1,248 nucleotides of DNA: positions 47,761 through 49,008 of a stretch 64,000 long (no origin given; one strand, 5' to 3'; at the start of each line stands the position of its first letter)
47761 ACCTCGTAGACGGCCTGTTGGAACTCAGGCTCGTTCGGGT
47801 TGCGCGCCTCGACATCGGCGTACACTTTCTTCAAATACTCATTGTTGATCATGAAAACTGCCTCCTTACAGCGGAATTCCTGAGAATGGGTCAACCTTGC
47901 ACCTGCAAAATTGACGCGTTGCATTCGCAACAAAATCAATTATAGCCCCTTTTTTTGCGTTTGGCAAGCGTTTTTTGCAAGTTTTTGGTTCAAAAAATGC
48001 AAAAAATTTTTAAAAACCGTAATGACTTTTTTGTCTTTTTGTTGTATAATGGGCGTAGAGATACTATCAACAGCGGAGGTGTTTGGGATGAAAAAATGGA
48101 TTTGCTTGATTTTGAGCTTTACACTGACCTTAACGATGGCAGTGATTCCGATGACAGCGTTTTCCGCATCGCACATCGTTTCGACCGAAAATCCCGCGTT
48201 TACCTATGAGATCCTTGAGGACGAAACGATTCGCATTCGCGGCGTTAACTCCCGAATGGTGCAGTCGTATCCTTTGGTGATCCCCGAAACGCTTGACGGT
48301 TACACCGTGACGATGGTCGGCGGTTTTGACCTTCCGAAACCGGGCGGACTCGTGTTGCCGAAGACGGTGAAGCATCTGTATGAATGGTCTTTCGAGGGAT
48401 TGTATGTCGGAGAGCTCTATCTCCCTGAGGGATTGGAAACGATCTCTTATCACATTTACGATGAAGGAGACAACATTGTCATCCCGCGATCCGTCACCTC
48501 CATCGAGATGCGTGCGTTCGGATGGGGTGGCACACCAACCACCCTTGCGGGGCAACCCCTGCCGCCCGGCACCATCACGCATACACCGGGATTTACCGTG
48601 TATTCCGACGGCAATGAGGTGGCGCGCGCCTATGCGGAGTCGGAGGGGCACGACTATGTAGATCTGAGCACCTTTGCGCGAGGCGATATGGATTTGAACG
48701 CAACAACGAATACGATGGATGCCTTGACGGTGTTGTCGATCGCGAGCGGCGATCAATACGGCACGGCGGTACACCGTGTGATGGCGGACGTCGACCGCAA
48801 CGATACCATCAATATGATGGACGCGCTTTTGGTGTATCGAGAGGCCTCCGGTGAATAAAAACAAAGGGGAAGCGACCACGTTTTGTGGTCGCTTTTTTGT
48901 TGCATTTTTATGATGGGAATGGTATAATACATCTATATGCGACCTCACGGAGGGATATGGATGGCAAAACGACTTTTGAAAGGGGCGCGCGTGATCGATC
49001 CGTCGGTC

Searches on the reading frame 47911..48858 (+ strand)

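Call 78: search_protein_families(library=pfam, proteins=[window:47911-48858:+], max_evalue=0.01)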
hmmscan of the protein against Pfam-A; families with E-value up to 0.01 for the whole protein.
window:47911-48858:+ (315 aa): 2 families
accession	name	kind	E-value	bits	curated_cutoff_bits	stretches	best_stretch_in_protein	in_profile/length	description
PF13306.12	LRR_5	-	0.0011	19.3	27.7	0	149-203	18-98/127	BspA type Leucine rich repeat region (6 copies)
PF00404.24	Dockerin_1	-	0.0079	16.8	22.9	0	258-310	2-54/57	Dockerin type I domain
